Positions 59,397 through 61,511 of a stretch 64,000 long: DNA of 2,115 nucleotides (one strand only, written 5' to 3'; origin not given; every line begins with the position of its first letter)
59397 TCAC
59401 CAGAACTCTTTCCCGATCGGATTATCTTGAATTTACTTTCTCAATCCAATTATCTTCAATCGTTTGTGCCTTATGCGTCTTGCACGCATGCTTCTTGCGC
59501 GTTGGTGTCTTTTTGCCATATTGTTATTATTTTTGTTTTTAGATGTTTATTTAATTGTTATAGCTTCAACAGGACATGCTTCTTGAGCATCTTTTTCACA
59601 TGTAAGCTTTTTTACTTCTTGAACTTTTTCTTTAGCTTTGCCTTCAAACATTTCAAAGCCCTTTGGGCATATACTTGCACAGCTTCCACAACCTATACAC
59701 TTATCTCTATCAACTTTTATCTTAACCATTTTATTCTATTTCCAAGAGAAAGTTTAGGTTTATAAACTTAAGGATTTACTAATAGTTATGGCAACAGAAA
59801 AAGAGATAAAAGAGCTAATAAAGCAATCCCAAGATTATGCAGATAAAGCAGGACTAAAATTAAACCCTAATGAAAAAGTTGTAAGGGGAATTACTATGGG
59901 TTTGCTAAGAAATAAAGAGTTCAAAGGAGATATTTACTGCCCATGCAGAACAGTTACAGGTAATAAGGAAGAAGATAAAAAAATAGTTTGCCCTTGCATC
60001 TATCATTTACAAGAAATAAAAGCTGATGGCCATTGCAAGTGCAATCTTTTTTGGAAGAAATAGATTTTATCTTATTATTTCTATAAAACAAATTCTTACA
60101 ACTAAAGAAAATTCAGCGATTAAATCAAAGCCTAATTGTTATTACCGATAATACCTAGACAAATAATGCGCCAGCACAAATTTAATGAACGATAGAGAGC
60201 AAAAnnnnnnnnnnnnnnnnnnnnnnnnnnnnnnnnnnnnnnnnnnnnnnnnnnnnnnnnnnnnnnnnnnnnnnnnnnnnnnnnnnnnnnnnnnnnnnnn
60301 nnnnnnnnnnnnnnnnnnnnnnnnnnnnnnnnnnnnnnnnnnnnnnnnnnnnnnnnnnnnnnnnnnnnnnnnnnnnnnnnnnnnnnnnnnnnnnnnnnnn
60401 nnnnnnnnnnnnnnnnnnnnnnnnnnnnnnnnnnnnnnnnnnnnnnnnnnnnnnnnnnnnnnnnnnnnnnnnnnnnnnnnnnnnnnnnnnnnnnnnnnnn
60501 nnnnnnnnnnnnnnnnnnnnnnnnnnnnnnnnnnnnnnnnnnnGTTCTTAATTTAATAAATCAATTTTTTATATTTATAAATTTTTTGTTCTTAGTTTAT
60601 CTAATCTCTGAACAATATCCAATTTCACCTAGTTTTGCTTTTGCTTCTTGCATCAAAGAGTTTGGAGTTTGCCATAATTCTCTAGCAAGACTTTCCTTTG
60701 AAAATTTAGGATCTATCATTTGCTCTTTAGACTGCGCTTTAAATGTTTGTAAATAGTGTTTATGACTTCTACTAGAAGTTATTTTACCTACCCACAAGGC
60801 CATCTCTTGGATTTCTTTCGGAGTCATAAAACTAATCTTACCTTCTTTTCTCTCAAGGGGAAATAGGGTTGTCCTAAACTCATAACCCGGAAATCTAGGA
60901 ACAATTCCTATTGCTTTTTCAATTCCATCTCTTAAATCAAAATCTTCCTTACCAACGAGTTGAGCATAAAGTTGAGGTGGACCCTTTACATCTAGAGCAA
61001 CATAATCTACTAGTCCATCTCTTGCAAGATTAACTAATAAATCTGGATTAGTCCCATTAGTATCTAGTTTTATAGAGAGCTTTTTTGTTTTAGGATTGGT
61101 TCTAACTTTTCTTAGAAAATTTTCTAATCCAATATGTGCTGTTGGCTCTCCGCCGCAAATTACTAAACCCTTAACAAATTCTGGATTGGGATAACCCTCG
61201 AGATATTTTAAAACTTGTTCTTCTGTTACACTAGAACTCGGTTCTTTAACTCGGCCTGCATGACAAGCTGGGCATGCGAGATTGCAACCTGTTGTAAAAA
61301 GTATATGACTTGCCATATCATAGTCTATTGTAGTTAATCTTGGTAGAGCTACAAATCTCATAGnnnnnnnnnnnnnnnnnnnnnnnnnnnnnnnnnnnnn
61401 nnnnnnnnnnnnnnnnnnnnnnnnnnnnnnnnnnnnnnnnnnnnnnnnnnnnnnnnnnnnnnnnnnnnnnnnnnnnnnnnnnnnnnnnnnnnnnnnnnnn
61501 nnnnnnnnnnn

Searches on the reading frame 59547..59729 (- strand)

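Call 3: search_protein_families(library=pfam, proteins=[window:59547-59729:-], max_evalue=0.1)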
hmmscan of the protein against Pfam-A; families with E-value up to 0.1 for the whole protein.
window:59547-59729:- (60 aa): 17 families
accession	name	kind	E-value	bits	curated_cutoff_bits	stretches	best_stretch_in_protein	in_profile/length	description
PF13370.11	Fer4_13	-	6.7e-12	46.4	24.5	1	6-58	1-57/58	4Fe-4S single cluster domain of Ferredoxin I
PF00037.32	Fer4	-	6.1e-11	42.1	21.1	1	4-24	1-21/24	4Fe-4S binding domain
PF13459.11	Fer4_15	-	3.5e-10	40.9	22.4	1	4-59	1-66/66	4Fe-4S single cluster domain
PF12838.12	Fer4_7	-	1.8e-09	38.3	27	2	10-56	1-52/52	4Fe-4S dicluster domain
PF12837.12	Fer4_6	-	1.2e-08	34.9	25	1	3-23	1-21/24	4Fe-4S binding domain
PF14697.11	Fer4_21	-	1.4e-07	32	35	1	5-58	2-58/59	4Fe-4S dicluster domain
PF25160.1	LdpA_Fe-S-bd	-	4.3e-07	30.1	27.6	1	5-24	22-41/49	LdpA Fe-S cluster-binding domain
PF12797.12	Fer4_2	-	5.4e-07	29.6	24.5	1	4-22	3-21/22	4Fe-4S binding domain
PF13237.11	Fer4_10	-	2e-05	24.9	25.5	1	3-44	1-42/53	4Fe-4S dicluster domain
PF12800.12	Fer4_4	-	0.00012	22.6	24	1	9-24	2-17/17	4Fe-4S binding domain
PF13187.11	Fer4_9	-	0.00075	19.9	27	1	9-24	35-50/52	4Fe-4S dicluster domain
PF12798.12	Fer4_3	-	0.0019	19.3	27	1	11-24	1-14/15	4Fe-4S binding domain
PF13534.11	Fer4_17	-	0.0041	18.1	22.2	1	9-25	44-60/61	4Fe-4S dicluster domain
PF13484.11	Fer4_16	-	0.009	17.2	30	1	10-38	1-26/66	4Fe-4S double cluster binding domain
PF13183.11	Fer4_8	-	0.011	16.7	27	1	9-26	3-20/68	4Fe-4S dicluster domain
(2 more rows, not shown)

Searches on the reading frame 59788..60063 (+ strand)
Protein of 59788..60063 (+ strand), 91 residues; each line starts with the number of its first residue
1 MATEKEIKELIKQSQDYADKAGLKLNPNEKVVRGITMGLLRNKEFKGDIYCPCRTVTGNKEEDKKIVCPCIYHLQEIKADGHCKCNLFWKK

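Call 3: search_protein_families(library=pfam, proteins=[window:59788-60063:+], max_evalue=0.1)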
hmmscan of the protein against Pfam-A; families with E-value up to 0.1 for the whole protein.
window:59788-60063:+ (91 aa): 1 family
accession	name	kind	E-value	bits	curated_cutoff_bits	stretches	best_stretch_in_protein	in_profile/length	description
PF02943.20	FeThRed_B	-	7.7e-23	81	22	1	8-90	3-87/106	Ferredoxin thioredoxin reductase catalytic beta chain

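Call 79: search_solved_structures(query=window:59788-60063:+, max_evalue=0.001, show_alignments=1)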
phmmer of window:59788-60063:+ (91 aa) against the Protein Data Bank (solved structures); distinct sequences matched with E-value up to 0.001: 5.
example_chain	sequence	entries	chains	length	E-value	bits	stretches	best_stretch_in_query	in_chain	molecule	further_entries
4tpu_A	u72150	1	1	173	2.7e-14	56.2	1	3-88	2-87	Rubredoxin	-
7pwe_A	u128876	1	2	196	3.4e-13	52.7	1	6-88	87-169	Ferredoxin-thioredoxin reductase subunit B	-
7bzk_A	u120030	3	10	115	0.00053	23.2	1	3-88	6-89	Ferredoxin-thioredoxin reductase catalytic chain, chloroplastic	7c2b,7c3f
2pvd_A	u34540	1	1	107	0.00074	22.8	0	17-88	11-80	Ferredoxin-thioredoxin reductase, catalytic chain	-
2puk_A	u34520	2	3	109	0.00095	22.4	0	15-88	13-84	Ferredoxin-thioredoxin reductase, catalytic chain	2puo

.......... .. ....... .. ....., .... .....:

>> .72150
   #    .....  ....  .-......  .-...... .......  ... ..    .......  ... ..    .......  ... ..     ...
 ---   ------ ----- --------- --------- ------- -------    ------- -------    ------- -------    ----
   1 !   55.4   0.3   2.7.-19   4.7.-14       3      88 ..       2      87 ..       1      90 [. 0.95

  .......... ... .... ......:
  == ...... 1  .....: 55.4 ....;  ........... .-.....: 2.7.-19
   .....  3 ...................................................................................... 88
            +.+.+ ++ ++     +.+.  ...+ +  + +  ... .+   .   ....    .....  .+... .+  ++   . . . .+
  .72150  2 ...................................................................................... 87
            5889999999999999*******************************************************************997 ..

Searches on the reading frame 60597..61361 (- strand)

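Call 3: search_protein_families(library=pfam, proteins=[window:60597-61361:-], max_evalue=0.1)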
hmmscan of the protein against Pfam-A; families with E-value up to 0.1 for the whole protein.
window:60597-61361:- (254 aa): 2 families
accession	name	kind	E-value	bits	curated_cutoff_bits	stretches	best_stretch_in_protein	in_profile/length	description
PF04055.27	Radical_SAM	-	2.4e-17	64.1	29.5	1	20-154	1-141/166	Radical SAM superfamily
PF13353.11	Fer4_12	-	6.5e-08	33.4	22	1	20-128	9-116/137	4Fe-4S single cluster domain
